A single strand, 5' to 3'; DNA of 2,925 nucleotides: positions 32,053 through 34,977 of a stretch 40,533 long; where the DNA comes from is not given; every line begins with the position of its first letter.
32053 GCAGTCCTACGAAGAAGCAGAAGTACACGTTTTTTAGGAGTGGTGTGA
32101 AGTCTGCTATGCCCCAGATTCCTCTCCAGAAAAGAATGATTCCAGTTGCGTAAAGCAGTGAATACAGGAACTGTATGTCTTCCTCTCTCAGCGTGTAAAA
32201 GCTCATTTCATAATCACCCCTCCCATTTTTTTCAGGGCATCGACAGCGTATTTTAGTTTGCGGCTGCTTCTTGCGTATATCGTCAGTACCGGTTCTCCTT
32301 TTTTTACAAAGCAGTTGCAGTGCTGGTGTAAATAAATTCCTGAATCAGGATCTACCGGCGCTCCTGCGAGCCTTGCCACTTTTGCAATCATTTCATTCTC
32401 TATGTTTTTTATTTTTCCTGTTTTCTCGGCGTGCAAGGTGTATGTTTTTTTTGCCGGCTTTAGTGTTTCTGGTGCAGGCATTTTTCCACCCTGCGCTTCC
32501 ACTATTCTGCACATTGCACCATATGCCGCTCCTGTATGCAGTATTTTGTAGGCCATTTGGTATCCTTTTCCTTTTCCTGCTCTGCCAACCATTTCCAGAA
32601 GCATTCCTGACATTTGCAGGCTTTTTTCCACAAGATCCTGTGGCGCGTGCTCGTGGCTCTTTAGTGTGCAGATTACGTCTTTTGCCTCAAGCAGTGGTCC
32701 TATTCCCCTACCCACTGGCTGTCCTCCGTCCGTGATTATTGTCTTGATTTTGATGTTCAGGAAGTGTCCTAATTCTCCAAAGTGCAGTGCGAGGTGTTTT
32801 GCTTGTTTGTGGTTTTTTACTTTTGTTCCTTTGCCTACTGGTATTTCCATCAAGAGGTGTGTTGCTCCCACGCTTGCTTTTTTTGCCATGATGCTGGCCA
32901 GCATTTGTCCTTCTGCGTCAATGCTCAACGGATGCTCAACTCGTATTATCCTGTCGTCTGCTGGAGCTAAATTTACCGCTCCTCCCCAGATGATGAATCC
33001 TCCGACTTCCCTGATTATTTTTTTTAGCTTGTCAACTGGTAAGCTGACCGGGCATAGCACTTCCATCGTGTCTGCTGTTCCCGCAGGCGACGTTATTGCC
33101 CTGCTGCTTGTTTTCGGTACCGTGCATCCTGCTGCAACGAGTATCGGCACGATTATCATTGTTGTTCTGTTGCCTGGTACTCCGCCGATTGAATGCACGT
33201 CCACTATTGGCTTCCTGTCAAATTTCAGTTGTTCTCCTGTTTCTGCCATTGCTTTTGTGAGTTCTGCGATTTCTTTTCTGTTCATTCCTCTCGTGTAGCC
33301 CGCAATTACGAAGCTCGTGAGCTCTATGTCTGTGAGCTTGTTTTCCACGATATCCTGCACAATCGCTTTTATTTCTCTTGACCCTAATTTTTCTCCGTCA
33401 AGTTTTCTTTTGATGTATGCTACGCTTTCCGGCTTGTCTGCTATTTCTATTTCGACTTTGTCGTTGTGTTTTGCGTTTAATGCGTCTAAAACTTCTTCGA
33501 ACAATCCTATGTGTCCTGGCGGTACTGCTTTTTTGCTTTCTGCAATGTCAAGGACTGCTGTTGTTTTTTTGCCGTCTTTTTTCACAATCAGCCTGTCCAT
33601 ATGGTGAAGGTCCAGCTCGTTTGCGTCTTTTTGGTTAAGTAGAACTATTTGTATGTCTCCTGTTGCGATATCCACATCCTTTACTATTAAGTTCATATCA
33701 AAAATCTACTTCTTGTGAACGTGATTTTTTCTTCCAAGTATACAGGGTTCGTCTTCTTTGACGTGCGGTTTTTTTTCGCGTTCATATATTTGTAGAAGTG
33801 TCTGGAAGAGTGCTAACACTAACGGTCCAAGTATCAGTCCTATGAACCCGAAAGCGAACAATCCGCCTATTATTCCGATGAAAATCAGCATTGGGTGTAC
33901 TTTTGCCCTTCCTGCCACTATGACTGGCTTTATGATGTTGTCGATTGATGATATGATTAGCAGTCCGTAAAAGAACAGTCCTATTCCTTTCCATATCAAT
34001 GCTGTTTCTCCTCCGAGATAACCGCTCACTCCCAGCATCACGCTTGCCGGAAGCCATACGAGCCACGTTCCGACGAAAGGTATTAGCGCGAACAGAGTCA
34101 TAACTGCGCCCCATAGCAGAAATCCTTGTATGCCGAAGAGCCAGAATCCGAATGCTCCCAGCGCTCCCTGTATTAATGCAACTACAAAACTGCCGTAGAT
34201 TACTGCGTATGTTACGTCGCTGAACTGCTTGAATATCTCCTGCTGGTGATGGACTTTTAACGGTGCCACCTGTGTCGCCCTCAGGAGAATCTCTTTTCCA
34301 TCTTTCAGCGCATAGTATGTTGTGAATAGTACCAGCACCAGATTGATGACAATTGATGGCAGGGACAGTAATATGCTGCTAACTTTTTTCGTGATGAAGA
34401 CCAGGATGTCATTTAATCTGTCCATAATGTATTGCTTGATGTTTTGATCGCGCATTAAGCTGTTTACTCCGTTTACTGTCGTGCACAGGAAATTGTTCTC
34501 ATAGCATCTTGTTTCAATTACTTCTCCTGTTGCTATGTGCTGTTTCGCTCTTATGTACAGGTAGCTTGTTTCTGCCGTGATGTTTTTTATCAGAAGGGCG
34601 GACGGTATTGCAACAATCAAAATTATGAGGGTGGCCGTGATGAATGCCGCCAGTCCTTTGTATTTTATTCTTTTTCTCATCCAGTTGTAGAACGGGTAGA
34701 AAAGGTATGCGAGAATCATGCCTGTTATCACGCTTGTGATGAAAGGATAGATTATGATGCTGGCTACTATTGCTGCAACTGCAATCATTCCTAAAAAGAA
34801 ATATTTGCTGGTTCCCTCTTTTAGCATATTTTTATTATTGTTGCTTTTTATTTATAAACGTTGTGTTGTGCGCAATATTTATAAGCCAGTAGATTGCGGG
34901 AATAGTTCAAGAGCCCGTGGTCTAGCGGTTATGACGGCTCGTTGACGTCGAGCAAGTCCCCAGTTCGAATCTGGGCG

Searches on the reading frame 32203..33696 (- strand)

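Call 45: search_protein_families(library=pfam, proteins=[window:32203-33696:-], max_evalue=0.01)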
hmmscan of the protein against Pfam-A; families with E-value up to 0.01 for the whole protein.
window:32203-33696:- (497 aa): 5 families
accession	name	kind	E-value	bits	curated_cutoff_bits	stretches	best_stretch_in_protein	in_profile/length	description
PF02885.22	Glycos_trans_3N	-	3.9e-16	59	26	1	93-154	2-63/63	Glycosyl transferase family, helical bundle domain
PF07831.19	PYNP_C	-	7.5e-11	42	27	1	429-490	2-70/75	Pyrimidine nucleoside phosphorylase C-terminal domain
PF00591.27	Glycos_transf_3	-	6e-10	39.6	27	1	162-237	2-80/253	Glycosyl transferase family, a/b domain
PF02359.24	CDC48_N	-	0.0003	21.4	35.1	1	14-86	13-83/85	Cell division protein 48 (CDC48), N-terminal domain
PF10802.14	DUF2540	-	0.0097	16.4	25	0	356-387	41-72/75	Protein of unknown function (DUF2540)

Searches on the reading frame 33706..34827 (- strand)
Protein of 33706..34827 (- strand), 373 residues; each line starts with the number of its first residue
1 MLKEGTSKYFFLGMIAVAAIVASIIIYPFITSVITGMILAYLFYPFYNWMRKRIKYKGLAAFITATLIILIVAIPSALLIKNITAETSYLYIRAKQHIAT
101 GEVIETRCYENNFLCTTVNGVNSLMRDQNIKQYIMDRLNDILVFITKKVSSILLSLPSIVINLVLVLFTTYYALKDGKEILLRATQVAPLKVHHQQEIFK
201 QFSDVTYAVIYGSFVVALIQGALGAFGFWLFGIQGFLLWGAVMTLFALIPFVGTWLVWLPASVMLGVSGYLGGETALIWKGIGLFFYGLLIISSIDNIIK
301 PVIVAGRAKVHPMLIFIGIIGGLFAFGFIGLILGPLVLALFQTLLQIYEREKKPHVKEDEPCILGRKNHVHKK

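Call 45: search_protein_families(library=pfam, proteins=[window:33706-34827:-], max_evalue=0.01)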
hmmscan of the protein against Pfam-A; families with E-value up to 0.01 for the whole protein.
window:33706-34827:- (373 aa): 1 family
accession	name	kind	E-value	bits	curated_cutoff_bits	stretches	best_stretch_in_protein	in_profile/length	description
PF01594.21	AI-2E_transport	-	4.9e-51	174.3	34.3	1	14-348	6-326/327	AI-2E family transporter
